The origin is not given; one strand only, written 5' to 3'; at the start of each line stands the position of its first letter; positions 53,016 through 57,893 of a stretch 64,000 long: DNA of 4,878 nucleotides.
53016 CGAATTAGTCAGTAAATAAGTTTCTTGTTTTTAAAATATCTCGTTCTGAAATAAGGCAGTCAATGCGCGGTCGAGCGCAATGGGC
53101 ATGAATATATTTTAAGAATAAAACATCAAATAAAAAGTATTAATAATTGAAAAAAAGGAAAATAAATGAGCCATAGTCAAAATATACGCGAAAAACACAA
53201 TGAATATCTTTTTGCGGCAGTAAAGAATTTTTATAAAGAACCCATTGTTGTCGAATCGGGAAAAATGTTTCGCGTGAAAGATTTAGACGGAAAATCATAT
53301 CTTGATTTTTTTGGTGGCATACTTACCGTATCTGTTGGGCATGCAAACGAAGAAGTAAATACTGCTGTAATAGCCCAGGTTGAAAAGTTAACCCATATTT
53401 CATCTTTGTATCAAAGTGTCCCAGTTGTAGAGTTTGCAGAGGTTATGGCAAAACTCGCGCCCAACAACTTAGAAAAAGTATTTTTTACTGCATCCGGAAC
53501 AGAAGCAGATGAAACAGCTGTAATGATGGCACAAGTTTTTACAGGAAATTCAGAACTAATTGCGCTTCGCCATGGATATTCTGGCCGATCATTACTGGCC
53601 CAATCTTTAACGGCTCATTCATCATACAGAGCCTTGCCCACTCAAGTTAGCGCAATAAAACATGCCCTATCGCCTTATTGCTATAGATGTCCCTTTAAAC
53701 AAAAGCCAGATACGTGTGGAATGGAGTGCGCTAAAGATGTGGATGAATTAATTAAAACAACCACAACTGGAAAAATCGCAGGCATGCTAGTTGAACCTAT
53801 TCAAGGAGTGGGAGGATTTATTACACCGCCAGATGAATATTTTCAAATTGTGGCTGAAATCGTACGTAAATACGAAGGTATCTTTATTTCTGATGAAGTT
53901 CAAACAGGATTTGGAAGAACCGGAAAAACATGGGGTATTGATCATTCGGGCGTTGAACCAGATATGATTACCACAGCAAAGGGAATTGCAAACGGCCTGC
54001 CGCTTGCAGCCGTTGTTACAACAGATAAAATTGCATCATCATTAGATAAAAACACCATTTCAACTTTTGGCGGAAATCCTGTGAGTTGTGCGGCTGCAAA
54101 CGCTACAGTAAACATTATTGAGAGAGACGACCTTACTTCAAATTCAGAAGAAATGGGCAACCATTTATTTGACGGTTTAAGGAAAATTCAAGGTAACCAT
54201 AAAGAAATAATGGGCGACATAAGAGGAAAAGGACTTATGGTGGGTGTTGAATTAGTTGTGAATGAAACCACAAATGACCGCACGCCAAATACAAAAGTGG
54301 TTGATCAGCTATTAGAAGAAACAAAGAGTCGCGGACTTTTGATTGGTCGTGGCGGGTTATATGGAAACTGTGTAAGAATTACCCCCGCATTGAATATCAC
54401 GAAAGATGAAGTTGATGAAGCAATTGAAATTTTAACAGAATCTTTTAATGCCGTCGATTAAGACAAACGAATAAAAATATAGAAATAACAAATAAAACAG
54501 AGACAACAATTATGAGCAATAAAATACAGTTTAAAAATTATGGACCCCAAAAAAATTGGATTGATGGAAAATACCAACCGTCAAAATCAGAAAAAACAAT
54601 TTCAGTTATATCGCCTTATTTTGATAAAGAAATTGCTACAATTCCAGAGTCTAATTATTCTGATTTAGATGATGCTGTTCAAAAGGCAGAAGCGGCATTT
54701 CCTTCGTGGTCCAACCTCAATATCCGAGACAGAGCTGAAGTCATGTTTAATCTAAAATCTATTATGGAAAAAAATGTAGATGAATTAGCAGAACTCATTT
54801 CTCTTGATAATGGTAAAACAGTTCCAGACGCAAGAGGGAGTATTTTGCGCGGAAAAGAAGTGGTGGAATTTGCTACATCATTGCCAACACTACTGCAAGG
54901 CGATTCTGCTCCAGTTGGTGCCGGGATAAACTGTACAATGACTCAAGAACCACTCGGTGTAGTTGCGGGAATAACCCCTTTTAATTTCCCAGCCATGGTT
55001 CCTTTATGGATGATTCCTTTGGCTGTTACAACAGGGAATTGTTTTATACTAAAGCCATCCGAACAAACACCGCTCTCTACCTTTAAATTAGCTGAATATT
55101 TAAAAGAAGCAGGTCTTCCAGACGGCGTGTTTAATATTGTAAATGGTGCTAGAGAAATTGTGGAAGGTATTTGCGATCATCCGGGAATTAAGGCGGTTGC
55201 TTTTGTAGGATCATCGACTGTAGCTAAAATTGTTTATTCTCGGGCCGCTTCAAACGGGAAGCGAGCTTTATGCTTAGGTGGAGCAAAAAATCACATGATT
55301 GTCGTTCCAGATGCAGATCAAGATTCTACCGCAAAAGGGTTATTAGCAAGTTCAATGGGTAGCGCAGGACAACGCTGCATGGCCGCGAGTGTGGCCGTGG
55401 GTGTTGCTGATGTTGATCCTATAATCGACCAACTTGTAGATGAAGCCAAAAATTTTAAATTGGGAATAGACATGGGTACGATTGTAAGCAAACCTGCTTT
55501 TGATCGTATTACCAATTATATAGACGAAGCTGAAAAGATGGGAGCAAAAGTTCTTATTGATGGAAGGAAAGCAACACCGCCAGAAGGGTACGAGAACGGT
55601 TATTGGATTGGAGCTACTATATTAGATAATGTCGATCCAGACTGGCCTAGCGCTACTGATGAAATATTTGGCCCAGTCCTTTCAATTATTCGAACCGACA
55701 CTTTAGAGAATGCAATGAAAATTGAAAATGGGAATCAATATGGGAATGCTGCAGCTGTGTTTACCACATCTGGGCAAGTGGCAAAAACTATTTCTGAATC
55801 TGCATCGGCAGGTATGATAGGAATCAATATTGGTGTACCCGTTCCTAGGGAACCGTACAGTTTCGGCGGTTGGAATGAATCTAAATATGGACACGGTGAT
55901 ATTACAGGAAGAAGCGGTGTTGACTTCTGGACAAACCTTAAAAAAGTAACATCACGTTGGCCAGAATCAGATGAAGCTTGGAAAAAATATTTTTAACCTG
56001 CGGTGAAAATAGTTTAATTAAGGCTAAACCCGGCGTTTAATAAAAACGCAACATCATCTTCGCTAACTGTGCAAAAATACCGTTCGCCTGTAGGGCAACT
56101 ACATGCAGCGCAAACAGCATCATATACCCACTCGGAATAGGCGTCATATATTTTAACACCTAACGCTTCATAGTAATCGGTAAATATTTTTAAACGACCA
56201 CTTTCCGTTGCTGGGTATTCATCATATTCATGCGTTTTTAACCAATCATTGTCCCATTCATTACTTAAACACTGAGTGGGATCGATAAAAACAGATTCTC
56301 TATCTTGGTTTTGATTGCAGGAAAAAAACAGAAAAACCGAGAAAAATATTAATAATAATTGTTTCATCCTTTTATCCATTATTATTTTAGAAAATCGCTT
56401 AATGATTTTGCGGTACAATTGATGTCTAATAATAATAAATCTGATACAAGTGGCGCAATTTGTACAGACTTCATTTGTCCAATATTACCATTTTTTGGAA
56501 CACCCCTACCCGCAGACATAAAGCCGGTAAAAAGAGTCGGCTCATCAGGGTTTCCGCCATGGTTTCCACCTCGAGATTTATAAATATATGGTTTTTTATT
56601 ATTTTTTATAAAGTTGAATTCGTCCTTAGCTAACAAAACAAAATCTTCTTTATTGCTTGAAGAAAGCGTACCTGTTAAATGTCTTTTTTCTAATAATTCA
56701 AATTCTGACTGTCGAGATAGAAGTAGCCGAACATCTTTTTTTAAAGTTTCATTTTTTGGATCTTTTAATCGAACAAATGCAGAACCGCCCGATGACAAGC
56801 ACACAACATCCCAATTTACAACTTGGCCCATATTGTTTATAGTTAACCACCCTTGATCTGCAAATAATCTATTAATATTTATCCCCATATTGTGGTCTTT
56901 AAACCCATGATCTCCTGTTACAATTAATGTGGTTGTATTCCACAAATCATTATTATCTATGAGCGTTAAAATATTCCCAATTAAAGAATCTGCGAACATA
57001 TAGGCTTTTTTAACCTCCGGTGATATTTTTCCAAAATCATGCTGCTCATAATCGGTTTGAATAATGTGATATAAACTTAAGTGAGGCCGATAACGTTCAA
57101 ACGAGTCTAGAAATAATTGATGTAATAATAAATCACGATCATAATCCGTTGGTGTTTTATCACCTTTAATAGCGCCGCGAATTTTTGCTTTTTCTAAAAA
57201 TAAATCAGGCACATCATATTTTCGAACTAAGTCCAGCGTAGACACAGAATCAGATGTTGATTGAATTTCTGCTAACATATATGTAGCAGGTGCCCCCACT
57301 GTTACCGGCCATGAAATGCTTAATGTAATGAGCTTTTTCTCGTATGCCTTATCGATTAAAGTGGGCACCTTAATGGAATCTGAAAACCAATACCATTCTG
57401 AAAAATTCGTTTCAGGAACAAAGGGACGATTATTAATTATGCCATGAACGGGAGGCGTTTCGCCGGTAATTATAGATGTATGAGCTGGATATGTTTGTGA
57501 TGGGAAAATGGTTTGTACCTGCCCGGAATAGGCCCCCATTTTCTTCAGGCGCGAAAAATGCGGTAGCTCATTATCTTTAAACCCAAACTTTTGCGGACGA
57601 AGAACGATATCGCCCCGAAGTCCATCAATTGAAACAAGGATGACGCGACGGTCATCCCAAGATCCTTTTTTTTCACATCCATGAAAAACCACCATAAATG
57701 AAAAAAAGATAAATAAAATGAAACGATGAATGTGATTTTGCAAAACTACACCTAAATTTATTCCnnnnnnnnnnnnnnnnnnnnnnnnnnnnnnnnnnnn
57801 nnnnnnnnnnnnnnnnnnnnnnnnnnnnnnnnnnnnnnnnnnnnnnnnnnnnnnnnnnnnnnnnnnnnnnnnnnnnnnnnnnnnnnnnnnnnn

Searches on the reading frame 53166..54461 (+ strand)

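Call 32: search_protein_families(library=pfam, proteins=[window:53166-54461:+], max_evalue=0.00001)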
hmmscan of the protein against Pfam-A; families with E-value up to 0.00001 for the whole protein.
window:53166-54461:+ (431 aa): 1 family
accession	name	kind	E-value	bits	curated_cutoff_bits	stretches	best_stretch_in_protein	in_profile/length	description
PF00202.27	Aminotran_3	-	4.6e-101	338.9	30.5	1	26-425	10-401/403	Aminotransferase class-III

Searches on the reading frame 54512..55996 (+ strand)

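Call 32: search_protein_families(library=pfam, proteins=[window:54512-55996:+], max_evalue=0.00001)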
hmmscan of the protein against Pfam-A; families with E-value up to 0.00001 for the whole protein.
window:54512-55996:+ (494 aa): 1 family
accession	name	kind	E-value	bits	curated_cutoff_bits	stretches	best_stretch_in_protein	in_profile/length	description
PF00171.27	Aldedh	-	7.3e-133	443.9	23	1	23-479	3-461/461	Aldehyde dehydrogenase family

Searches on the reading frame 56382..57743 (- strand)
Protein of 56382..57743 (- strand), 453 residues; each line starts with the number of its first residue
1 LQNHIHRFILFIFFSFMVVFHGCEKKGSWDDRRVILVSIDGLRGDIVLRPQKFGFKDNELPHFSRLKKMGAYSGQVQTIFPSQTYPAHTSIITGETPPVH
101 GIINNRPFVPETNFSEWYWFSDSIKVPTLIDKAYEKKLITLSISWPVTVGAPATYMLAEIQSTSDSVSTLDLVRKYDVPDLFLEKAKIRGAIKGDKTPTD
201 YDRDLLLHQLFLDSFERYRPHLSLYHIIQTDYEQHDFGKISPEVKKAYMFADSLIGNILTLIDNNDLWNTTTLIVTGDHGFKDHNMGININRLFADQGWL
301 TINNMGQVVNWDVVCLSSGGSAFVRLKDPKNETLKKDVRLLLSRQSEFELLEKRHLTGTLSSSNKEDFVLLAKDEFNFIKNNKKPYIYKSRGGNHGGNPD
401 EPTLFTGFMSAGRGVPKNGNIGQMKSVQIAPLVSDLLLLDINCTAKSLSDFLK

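Call 32: search_protein_families(library=pfam, proteins=[window:56382-57743:-], max_evalue=0.00001)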
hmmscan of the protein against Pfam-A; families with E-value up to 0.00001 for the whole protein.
window:56382-57743:- (453 aa): 1 family
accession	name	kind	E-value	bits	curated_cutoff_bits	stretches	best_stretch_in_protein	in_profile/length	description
PF01663.27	Phosphodiest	-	1.7e-45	156.5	23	1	34-396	1-340/342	Type I phosphodiesterase / nucleotide pyrophosphatase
